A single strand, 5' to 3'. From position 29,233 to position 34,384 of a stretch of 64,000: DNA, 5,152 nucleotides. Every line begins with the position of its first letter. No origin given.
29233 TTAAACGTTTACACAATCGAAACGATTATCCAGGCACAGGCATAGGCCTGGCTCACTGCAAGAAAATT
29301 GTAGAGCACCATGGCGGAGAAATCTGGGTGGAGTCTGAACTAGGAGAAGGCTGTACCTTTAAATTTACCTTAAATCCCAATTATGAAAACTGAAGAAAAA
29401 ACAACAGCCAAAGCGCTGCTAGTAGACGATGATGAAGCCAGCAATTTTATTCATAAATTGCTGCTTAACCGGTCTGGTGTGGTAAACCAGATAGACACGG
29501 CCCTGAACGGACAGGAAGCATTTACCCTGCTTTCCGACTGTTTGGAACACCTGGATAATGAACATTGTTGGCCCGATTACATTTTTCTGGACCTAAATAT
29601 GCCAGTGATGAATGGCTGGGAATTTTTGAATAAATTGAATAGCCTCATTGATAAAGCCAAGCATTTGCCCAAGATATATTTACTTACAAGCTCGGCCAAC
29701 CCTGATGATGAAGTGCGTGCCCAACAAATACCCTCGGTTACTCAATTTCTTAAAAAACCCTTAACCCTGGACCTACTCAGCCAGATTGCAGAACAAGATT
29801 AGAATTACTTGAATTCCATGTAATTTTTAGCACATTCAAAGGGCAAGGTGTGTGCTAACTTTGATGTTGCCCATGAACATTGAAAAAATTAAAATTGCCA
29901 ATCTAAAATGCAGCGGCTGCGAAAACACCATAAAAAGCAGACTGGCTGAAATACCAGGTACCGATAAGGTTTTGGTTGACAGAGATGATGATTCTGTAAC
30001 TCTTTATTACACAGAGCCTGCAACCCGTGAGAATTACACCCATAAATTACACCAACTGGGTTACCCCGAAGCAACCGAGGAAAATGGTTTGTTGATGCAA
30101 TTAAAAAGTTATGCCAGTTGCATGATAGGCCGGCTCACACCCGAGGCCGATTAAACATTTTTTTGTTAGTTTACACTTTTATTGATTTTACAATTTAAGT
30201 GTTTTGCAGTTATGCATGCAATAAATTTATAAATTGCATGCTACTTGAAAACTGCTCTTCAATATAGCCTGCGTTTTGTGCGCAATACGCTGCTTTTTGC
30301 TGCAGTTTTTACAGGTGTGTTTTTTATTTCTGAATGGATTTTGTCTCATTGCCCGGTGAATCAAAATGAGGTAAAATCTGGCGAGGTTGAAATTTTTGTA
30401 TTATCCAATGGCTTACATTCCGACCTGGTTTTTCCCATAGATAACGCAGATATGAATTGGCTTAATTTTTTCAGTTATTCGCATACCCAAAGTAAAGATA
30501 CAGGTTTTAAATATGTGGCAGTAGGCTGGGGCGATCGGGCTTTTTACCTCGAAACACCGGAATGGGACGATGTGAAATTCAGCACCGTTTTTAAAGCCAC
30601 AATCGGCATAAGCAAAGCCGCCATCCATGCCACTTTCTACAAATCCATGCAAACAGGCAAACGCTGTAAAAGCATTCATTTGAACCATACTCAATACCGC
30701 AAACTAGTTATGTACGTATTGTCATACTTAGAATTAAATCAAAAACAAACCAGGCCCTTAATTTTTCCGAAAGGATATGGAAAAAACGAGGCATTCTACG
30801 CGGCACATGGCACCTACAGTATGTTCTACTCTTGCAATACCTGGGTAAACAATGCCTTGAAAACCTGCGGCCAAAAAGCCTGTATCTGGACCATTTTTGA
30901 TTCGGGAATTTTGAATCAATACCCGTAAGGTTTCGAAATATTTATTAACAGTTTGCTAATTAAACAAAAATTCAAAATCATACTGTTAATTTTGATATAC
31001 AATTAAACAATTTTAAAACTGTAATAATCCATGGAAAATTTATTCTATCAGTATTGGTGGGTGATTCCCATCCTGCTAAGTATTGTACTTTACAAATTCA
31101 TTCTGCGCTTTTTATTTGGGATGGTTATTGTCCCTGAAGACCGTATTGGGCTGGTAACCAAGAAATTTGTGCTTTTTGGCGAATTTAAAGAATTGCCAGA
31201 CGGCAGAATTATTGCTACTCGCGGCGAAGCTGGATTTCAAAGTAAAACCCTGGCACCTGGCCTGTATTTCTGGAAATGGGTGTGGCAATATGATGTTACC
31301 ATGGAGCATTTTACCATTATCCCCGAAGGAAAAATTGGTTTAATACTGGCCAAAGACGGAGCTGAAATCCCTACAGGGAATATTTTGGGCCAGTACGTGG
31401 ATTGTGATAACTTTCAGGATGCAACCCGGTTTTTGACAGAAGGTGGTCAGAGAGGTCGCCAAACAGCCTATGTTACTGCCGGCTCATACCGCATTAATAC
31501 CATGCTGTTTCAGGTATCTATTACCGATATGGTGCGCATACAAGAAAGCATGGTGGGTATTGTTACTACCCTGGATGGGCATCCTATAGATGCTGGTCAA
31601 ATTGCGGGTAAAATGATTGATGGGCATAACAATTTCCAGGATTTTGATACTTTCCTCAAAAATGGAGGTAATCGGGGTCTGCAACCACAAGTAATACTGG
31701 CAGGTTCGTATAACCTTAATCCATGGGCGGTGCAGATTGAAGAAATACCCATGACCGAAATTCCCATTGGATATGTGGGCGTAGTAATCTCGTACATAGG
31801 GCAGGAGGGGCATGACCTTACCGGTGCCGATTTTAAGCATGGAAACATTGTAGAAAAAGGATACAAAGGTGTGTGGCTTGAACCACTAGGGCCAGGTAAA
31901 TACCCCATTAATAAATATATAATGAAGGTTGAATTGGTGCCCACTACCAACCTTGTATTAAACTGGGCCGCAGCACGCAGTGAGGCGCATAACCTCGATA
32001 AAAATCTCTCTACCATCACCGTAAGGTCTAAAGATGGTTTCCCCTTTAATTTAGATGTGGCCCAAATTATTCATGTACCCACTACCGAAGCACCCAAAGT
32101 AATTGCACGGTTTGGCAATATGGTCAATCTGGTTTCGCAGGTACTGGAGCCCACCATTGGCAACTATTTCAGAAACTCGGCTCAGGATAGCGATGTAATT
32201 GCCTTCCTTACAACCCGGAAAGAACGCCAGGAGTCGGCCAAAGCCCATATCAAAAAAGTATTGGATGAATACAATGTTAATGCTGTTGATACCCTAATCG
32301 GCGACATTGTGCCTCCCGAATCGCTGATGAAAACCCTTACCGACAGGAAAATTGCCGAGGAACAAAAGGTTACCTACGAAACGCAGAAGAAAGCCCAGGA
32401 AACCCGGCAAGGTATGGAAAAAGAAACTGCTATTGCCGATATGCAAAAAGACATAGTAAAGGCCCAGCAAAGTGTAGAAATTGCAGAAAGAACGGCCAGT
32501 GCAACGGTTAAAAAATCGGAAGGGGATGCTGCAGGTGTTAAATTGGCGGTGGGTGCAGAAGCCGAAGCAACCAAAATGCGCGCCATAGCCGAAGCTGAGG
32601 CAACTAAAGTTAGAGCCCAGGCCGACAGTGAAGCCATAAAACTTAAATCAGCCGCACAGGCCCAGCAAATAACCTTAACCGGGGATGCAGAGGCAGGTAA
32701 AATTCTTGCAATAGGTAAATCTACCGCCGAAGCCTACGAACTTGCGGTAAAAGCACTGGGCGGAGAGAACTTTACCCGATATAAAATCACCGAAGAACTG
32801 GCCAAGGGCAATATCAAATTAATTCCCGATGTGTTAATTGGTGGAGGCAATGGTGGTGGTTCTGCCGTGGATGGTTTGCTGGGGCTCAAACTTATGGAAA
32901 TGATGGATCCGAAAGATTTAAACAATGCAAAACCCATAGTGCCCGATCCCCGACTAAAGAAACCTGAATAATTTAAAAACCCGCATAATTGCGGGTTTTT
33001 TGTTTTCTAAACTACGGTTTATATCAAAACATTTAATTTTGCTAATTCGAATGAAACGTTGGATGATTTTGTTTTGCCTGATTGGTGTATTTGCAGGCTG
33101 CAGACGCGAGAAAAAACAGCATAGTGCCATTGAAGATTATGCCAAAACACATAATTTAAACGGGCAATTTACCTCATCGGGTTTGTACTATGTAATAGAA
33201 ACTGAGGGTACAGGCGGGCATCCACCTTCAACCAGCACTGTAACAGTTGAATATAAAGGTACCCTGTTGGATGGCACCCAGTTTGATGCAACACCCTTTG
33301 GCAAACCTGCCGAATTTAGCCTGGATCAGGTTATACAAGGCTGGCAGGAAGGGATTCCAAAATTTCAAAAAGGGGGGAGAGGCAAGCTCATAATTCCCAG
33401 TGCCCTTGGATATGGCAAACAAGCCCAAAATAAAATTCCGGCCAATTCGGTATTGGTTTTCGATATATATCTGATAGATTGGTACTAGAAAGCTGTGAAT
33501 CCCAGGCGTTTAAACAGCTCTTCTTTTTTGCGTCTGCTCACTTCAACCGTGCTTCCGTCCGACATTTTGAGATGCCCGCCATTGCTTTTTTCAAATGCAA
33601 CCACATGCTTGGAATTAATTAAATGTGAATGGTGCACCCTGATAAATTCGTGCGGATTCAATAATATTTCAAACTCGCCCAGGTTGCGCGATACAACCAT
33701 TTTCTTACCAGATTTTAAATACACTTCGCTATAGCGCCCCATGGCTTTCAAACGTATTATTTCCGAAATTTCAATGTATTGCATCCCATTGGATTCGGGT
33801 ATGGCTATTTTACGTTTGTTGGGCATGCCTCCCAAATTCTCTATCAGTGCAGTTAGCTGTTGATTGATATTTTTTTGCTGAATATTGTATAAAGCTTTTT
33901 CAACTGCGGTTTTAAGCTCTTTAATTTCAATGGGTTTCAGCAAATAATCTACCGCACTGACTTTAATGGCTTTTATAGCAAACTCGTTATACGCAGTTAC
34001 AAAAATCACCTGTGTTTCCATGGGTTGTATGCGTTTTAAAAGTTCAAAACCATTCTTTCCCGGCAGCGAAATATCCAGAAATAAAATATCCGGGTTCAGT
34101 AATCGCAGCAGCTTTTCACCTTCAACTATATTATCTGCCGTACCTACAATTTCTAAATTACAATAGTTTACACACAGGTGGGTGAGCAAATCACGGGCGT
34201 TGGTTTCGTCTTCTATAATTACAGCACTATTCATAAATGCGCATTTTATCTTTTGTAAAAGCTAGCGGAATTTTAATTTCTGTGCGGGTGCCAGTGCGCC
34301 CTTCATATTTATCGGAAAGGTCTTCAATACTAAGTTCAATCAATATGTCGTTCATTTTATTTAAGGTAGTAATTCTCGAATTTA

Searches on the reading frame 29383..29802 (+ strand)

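Call 66: search_protein_families(library=pfam, proteins=[window:29383-29802:+], max_evalue=0.00001)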
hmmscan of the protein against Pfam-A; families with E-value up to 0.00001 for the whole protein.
window:29383-29802:+ (139 aa): 1 family
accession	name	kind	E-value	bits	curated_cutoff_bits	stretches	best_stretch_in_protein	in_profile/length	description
PF00072.30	Response_reg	-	4.8e-14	52.9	30.2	1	12-135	2-109/111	Response regulator receiver domain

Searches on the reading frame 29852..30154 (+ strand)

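Call 67: search_protein_families(library=pfam, proteins=[window:29852-30154:+], max_evalue=0.00001)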
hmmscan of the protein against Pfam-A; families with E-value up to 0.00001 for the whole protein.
window:29852-30154:+ (100 aa): 1 family
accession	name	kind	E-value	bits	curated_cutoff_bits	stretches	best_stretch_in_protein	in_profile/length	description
PF00403.32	HMA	-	3.1e-08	34.3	24.8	1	13-59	2-48/62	Heavy-metal-associated domain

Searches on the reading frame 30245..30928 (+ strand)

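Call 67: search_protein_families(library=pfam, proteins=[window:30245-30928:+], max_evalue=0.00001)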
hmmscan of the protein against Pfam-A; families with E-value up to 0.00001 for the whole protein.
window:30245-30928:+ (227 aa): 1 family
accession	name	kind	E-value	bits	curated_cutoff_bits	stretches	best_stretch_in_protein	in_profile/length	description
PF09601.15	DUF2459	-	1.6e-53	181.4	27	1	50-218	1-170/171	Protein of unknown function (DUF2459)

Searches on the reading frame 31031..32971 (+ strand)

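Call 67: search_protein_families(library=pfam, proteins=[window:31031-32971:+], max_evalue=0.00001)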
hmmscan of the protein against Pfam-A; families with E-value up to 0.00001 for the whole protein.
window:31031-32971:+ (646 aa): 1 family
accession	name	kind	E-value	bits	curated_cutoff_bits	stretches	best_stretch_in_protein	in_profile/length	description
PF01145.31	Band_7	-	2.4e-24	86.8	23.6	1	243-456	2-175/176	SPFH domain / Band 7 family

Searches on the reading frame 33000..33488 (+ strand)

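Call 67: search_protein_families(library=pfam, proteins=[window:33000-33488:+], max_evalue=0.00001)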
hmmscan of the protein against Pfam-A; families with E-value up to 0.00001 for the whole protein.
window:33000-33488:+ (162 aa): 1 family
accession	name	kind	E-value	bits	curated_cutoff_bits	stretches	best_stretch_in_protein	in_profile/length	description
PF00254.34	FKBP_C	-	7.8e-23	81.1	21.1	1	75-158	5-93/94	FKBP-type peptidyl-prolyl cis-trans isomerase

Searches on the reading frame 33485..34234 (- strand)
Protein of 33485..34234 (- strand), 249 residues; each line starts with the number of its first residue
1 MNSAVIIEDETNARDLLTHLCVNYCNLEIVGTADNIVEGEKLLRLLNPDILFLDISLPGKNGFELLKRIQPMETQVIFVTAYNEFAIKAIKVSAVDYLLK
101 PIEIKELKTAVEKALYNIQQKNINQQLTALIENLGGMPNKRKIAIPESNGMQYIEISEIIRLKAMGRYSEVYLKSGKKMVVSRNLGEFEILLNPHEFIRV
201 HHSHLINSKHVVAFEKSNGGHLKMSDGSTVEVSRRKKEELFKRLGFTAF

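Call 67: search_protein_families(library=pfam, proteins=[window:33485-34234:-], max_evalue=0.00001)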
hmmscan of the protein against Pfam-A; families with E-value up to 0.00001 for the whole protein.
window:33485-34234:- (249 aa): 2 families
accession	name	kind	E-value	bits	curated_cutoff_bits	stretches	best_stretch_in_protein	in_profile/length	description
PF00072.30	Response_reg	-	4.7e-21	75.5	30.2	1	5-112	2-111/111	Response regulator receiver domain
PF04397.21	LytTR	-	1.3e-16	61.1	22.6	1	152-244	4-97/98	LytTr DNA-binding domain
